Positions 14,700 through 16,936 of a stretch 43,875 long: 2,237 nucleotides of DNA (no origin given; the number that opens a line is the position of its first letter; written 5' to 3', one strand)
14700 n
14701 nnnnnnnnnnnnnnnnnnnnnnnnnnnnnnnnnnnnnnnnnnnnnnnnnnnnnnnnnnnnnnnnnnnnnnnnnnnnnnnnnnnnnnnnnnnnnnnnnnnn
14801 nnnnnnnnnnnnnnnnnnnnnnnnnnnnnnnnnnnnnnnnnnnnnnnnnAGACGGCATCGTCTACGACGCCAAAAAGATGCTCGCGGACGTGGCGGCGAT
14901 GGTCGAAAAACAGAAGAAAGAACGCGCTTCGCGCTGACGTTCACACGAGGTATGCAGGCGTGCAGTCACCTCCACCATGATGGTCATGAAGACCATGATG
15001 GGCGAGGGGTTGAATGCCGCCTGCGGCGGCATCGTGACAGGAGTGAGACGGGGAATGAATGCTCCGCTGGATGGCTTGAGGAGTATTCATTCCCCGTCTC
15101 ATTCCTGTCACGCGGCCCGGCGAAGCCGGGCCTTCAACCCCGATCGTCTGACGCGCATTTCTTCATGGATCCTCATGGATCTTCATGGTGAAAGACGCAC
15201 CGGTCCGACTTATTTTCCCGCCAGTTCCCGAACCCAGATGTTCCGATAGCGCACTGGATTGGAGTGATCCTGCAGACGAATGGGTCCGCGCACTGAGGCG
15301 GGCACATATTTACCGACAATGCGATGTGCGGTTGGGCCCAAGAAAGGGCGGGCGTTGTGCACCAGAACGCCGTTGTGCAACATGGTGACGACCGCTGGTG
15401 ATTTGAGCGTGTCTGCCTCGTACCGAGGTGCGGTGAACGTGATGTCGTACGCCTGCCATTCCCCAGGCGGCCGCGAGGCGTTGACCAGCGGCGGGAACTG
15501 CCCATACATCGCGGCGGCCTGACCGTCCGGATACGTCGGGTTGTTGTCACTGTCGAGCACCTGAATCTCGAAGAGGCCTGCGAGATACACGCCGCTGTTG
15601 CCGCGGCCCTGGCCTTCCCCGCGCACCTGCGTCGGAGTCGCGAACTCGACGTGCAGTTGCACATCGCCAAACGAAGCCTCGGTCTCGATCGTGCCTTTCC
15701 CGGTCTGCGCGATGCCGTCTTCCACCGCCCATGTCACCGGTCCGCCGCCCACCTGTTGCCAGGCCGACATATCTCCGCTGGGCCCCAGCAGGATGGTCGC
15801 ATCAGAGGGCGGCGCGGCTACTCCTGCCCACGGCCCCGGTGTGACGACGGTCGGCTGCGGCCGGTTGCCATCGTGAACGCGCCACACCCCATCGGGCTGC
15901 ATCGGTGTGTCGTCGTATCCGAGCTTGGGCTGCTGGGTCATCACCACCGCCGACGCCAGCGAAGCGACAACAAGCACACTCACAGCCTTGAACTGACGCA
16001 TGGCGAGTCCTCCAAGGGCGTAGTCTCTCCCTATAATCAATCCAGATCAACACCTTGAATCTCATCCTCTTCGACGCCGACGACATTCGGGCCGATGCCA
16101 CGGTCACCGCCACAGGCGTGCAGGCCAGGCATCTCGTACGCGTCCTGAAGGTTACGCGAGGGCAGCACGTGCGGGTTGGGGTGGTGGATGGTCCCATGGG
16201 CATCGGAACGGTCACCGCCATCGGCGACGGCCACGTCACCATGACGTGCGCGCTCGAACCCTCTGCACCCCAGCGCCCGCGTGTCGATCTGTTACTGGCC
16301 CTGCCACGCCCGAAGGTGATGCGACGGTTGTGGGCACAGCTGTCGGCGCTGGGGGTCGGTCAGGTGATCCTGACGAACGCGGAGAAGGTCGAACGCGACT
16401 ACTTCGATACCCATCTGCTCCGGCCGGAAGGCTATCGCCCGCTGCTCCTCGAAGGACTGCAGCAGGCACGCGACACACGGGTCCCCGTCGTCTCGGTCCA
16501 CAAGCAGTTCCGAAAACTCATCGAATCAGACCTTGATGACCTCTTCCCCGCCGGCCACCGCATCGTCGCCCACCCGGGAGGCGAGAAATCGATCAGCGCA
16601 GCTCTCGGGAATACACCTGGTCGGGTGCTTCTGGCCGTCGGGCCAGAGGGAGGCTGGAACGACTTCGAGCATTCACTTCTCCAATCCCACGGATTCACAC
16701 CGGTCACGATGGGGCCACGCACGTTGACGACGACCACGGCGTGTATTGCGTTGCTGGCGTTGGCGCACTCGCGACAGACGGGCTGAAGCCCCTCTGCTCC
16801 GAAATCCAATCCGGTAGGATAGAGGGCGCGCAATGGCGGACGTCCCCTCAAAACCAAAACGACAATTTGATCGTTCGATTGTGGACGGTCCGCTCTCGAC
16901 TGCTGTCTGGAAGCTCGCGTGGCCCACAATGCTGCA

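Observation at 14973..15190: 218-nt imperfect palindrome forming a 31-bp hairpin inside a compact four-way junction, flanked by iteron-like 9/10-mers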

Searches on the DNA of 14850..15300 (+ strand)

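Call 7: search_rna_families(source=window, start=14850, end=15300, threshold=evalue, max_evalue=10)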
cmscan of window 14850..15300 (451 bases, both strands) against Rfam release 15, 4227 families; matches with E-value up to 10: 13.
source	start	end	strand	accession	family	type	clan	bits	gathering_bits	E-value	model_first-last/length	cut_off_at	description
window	15036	15109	+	RF00752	mir-14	Gene; miRNA;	-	35.1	53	6.5e-06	1-63/63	no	mir-14 microRNA precursor family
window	15017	15130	+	RF04164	MIR1507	Gene; miRNA;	-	28.8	73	0.00013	1-107/107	no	MIR1507 microRNA precursor family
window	15020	15122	+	RF01010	mir-632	Gene; miRNA;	-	26.3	67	0.026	1-84/84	no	mir-632 microRNA precursor family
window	14982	15185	-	RF02690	BTH_s1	Gene; sRNA;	-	23.3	74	0.0015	1-205/205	no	Burkholderia sRNA 1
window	15037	15108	+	RF03679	MIR2084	Gene; miRNA;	-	22.7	100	0.021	1-107/107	no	MIR2084 microRNA precursor family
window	15037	15108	-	RF03679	MIR2084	Gene; miRNA;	-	20.5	100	0.091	1-107/107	no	MIR2084 microRNA precursor family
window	14955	15019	+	RF03786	mir-9449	Gene; miRNA;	-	18.8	100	0.54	1-68/68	no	mir-9449 microRNA precursor family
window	15022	15123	-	RF01010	mir-632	Gene; miRNA;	-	18.2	67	2.2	1-84/84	no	mir-632 microRNA precursor family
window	15033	15112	+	RF03408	mir-5890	Gene; miRNA;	-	17.6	54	0.41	10-70/78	no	mir-5890 microRNA precursor family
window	15078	15134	+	RF01116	Yfr1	Gene; sRNA;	-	16.6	38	0.8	1-59/59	no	Cyanobacterial functional RNA 1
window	15029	15110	-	RF01558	TB9Cs4H2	Gene; snRNA; snoRNA; HACA-box;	-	15.6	50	3.7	1-71/71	no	Trypanosomatid snoRNA TB9Cs4H2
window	15010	15040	+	RF02802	PyrR204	Gene; snRNA; snoRNA; HACA-box;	-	14.7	71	3.2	10-40/57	no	Pyrobaculum sRNA 204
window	15037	15156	+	RF02932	Betaproteobacteria-1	Gene; sRNA;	-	11.9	49.4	7.9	1-120/120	no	Betaproteobacteria-1 RNA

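Call 13: search_dna_similar(query=window:14960-15205:+, collection=plasmids, mode=distant, max_evalue=0.01)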
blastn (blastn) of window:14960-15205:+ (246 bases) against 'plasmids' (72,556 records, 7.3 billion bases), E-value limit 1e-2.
No match.

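Call 42: search_dna_similar(query=window:14960-15205:+, collection=phages, mode=distant, max_evalue=0.01)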
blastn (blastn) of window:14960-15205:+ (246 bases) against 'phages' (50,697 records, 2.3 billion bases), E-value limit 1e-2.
No match.
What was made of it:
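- Tried and rejected: blastn against plasmids and phages found nothing (calls 13, 42).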

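Call 54: search_rna_families(source=window, start=14940, end=15210, threshold=evalue, max_evalue=0.01, show_alignments=4)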
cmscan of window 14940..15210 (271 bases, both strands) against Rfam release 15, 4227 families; matches with E-value up to 0.01: 4.
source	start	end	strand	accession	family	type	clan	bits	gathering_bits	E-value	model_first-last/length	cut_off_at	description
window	15006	15141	+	RF04159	MIR1437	Gene; miRNA;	-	41.2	168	6.4e-06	1-192/192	no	MIR1437 microRNA precursor family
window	15036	15109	+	RF00752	mir-14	Gene; miRNA;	-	35.1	53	3.9e-06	1-63/63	no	mir-14 microRNA precursor family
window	15017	15130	+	RF04164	MIR1507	Gene; miRNA;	-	28.8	73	7.8e-05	1-107/107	no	MIR1507 microRNA precursor family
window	14982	15185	-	RF02690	BTH_s1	Gene; sRNA;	-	23.3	74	0.00087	1-205/205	no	Burkholderia sRNA 1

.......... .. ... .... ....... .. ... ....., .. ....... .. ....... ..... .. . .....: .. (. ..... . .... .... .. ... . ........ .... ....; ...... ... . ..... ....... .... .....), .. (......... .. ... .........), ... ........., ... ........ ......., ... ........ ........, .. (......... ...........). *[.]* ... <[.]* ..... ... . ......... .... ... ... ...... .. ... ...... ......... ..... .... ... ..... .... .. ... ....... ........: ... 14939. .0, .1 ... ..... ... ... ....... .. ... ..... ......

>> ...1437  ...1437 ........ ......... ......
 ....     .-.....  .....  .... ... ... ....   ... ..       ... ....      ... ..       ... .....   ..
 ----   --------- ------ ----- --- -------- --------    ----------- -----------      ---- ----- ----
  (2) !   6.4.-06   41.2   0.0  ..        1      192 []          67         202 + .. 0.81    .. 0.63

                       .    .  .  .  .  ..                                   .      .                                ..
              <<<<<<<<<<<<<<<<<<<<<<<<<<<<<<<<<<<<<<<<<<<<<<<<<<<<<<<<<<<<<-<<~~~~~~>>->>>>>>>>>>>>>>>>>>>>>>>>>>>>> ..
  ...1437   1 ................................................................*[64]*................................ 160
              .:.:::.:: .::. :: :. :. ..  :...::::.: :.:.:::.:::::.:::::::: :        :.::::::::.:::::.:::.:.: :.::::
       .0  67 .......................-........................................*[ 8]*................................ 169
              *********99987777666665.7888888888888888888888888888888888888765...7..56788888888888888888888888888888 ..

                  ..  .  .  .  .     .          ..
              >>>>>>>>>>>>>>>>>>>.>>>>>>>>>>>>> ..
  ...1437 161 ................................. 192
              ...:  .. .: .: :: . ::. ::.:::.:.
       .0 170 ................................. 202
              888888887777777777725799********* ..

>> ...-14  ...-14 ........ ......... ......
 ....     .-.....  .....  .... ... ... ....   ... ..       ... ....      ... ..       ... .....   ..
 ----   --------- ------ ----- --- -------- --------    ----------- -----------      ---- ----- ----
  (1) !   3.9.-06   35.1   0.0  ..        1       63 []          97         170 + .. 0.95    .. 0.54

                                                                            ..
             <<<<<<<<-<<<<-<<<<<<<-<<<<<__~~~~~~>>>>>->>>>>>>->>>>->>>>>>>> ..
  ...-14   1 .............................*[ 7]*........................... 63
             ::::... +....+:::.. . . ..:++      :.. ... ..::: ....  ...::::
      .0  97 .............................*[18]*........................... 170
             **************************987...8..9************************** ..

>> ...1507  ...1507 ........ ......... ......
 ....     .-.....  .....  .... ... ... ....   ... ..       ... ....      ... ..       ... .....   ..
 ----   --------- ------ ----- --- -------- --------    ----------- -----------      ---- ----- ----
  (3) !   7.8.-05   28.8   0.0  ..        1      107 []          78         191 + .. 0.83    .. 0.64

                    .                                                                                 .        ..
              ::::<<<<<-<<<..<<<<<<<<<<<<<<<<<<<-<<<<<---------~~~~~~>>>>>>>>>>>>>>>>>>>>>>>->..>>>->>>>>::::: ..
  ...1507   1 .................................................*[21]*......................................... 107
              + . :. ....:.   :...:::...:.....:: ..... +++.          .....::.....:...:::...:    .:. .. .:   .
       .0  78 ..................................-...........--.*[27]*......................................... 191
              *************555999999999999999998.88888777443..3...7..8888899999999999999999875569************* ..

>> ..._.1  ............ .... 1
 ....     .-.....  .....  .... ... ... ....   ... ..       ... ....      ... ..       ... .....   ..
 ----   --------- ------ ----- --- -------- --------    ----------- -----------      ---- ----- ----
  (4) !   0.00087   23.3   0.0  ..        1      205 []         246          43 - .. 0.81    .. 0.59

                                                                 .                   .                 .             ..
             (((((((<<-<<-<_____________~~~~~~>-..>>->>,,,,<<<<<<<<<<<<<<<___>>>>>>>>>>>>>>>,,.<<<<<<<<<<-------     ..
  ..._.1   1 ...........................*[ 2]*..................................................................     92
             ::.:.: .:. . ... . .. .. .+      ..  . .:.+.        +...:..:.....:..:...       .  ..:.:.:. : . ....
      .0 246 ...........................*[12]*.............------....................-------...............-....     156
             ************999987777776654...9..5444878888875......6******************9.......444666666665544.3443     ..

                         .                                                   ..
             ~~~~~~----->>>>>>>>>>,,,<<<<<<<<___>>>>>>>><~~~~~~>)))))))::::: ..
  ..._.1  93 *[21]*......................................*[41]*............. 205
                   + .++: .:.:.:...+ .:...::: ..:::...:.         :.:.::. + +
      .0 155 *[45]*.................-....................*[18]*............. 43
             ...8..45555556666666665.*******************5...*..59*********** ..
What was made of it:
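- On Any Rfam family (including BTH_s1, 6S, Acido-1): The best sub-threshold hits are miRNA hairpins and BTH_s1, at 23.3 bits against 74 (calls 7, 54).
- There is a full-length but sub-threshold match to BTH_s1 (23.3 bits, call 54). The other sub-threshold hits are miRNA-precursor hairpins, meaning generic long stems (calls 7, 54).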

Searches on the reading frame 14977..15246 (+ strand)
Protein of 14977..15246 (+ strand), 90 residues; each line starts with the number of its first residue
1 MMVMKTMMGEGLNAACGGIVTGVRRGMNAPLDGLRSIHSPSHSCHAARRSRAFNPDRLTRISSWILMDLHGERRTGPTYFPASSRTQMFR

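Call 41: search_protein_representatives(protein=window:14977-15246:+)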
Query: 90 residues. Proteins with E-value up to 0.001 (for the whole library): 2; up to 1e-10: 0; up to 1e-30: 0. The best 2 are listed.
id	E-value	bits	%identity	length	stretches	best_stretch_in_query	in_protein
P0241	1.9e-09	53.9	31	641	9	28-82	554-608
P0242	9.1e-07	45.3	-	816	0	-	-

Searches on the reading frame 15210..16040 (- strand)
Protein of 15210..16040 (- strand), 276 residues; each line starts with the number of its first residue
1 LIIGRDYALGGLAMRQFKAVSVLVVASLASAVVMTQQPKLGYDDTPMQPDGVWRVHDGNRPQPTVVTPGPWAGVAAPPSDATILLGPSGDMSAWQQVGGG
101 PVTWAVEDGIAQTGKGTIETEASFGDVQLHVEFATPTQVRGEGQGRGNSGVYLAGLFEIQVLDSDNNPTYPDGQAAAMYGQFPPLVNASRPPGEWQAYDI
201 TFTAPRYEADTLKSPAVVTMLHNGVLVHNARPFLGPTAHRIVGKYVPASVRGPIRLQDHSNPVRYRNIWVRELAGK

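Call 11: search_protein_families(library=pfam, proteins=[window:15210-16040:-])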
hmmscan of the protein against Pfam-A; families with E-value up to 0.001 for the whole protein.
window:15210-16040:- (276 aa): 1 family
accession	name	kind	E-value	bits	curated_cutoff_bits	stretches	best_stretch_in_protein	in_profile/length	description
PF06439.18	3keto-disac_hyd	-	2.3e-34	119.5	26.8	1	90-271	10-187/187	3-keto-disaccharide hydrolase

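Call 12: find_encoding_contigs(protein=window:15210-16040:-, flank=3000, max_places=10)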
Protein window:15210-16040:- (276 aa): no gene with exactly this product is on record in the collection.

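Call 22: find_homologous_proteins(query=window:15210-16040:-, max_evalue=1e-30)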
Query window:15210-16040:- (276 aa): 7997 proteins with E <= 1e-30 among 8000 candidates; the best 120 are listed.
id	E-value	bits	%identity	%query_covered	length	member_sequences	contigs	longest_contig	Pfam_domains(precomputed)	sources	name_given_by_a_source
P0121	2.8e-154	530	88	95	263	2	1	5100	PF06439.19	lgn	-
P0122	1.6e-153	528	87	95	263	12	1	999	PF06439.19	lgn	-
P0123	6.7e-153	526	87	95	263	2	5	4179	PF06439.19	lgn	-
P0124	3.2e-147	507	85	95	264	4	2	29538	PF06439.19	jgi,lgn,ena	-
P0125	8.1e-147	506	84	95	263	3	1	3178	PF06439.19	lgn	-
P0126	3.2e-144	497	84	95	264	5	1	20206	PF06439.19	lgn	-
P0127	5.7e-143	493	82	95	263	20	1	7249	PF06439.19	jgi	jgi:hypothetical protein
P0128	5.0e-134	464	77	95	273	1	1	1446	PF06439.19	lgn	-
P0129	1.1e-130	453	77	95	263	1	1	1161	PF06439.19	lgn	-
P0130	7.5e-130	450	80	86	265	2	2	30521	PF06439.19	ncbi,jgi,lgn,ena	jgi:hypothetical protein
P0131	8.2e-129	447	75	92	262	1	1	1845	PF06439.19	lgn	-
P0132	1.2e-126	440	75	85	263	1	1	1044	PF06439.19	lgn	-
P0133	1.1e-125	437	74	91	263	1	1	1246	PF06439.19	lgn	-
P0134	2.5e-125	435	74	92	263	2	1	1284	PF06439.19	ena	-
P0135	3.6e-125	435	79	85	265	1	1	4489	PF06439.19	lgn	-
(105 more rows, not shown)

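Call 23: find_encoding_contigs(protein=P0121, flank=4000, max_places=5)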
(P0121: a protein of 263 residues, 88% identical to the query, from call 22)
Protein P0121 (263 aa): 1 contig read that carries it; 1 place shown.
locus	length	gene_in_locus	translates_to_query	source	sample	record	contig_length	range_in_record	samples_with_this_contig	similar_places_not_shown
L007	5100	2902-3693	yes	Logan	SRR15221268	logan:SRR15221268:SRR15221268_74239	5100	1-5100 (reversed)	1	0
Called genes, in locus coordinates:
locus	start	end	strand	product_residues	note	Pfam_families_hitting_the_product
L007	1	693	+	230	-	?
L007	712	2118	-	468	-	PF01554:MatE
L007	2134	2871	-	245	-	PF20260:PUA_4 (weak), PF04452:Methyltrans_RNA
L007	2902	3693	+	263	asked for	PF06439:3keto-disac_hyd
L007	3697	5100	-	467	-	?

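Call 24: find_encoding_contigs(protein=P0123, flank=4000, max_places=6)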
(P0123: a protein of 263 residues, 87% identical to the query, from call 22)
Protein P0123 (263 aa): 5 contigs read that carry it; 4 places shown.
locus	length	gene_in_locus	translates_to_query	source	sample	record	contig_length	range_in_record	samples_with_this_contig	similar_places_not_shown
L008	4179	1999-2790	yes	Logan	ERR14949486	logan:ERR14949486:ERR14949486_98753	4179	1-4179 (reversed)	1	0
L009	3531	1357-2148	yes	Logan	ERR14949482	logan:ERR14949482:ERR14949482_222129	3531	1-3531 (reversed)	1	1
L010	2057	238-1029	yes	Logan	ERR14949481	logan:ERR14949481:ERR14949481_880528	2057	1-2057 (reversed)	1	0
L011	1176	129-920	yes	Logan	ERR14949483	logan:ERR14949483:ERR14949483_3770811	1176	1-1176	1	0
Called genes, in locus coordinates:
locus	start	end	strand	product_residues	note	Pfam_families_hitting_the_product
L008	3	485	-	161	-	?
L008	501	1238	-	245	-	PF04452:Methyltrans_RNA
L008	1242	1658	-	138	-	PF01850:PIN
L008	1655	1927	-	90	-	PF02604:PhdYeFM_antitox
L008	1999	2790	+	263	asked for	PF06439:3keto-disac_hyd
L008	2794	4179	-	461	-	?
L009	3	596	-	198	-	?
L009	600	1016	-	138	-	PF01850:PIN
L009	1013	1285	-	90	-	PF02604:PhdYeFM_antitox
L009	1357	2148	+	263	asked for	PF06439:3keto-disac_hyd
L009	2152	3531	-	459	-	?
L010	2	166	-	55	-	?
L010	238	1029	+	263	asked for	PF06439:3keto-disac_hyd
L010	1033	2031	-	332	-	-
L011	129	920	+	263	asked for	PF06439:3keto-disac_hyd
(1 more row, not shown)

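Call 25: find_encoding_contigs(protein=P0124, flank=4000, max_places=5)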
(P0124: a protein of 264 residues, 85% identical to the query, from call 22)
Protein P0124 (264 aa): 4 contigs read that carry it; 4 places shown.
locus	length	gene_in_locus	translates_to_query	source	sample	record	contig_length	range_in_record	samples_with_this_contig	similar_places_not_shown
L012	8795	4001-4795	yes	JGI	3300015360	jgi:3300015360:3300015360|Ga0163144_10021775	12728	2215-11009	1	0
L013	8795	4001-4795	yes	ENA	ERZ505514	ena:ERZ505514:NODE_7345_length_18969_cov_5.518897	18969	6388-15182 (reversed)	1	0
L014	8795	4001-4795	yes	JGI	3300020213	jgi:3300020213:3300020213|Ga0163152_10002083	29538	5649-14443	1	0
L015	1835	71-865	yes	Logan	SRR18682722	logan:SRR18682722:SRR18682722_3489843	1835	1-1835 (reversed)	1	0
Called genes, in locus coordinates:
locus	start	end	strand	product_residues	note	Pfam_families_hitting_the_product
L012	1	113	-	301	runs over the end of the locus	-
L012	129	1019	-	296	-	-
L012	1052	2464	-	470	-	PF01554:MatE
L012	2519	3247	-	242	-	PF04452:Methyltrans_RNA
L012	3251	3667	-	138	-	PF01850:PIN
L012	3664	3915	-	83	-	PF02604:PhdYeFM_antitox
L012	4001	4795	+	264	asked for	PF06439:3keto-disac_hyd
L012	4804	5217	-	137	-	PF01850:PIN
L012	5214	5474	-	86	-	-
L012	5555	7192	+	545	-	PF10670:DUF4198 (faint), PF22904:NOMO1-like_2nd (faint), PF09430:EMC7_beta-sandw (faint), PF13620:CarboxypepD_reg, PF13715:CarbopepD_reg_2 (faint), PF17210:SdrD_B (faint), PF17802:SpaA (faint), PF13620:CarboxypepD_reg, +1 more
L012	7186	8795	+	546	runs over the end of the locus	PF13620:CarboxypepD_reg, PF13715:CarbopepD_reg_2 (faint), PF17210:SdrD_B (faint), PF17802:SpaA (faint), PF22904:NOMO1-like_2nd (faint), PF09430:EMC7_beta-sandw (faint), PF23193:NOMO_3rd (faint), PF13620:CarboxypepD_reg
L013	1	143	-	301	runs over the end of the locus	-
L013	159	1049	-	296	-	-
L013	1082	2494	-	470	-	PF01554:MatE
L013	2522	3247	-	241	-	PF04452:Methyltrans_RNA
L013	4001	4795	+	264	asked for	PF06439:3keto-disac_hyd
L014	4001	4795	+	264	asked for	PF06439:3keto-disac_hyd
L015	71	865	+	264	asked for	PF06439:3keto-disac_hyd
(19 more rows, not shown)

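Call 26: find_encoding_contigs(protein=P0126, flank=4000, max_places=5)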
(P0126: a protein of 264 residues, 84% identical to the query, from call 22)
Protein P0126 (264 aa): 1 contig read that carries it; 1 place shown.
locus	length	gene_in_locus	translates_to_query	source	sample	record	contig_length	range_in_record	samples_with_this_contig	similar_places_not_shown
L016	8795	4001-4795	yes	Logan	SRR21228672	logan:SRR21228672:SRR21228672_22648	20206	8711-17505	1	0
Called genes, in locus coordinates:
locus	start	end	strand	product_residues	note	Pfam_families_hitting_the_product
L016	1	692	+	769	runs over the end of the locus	PF00884:Sulfatase, PF01663:Phosphodiest, PF16347:SGSH_C, PF00515:TPR_1 (weak), PF07719:TPR_2 (weak), PF14559:TPR_19 (weak), PF13432:TPR_16 (weak), PF23914:TPR_CcmH_CycH (weak), +15 more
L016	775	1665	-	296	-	-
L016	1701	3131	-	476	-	PF01554:MatE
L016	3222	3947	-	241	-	PF20260:PUA_4 (faint), PF04452:Methyltrans_RNA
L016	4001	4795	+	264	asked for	PF06439:3keto-disac_hyd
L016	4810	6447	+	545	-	PF22904:NOMO1-like_2nd (faint), PF09430:EMC7_beta-sandw (faint), PF13620:CarboxypepD_reg, PF13715:CarbopepD_reg_2, PF17210:SdrD_B (faint), PF17802:SpaA (faint), PF13620:CarboxypepD_reg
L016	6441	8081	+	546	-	PF13620:CarboxypepD_reg, PF13715:CarbopepD_reg_2 (faint), PF17210:SdrD_B (faint), PF17802:SpaA (faint), PF22904:NOMO1-like_2nd (faint), PF23193:NOMO_3rd (faint), PF13620:CarboxypepD_reg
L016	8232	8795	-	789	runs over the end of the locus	PF12704:MacB_PCD, PF02687:FtsX (weak), PF12704:MacB_PCD (weak), PF02687:FtsX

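Call 64: find_encoding_contigs(protein=window:15213-16001:-, flank=2000, max_places=10)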
Protein seq(263 aa) (263 aa): no gene with exactly this product is on record in the collection.

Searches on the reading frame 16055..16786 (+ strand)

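Call 44: search_protein_families(library=pfam, proteins=[window:16055-16786:+], max_evalue=0.00001)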
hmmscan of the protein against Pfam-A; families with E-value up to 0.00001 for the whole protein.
window:16055-16786:+ (243 aa): 1 family
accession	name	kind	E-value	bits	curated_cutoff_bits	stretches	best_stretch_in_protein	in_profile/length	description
PF04452.19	Methyltrans_RNA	-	4e-31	108.3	23.9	1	75-237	4-164/165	RNA methyltransferase domain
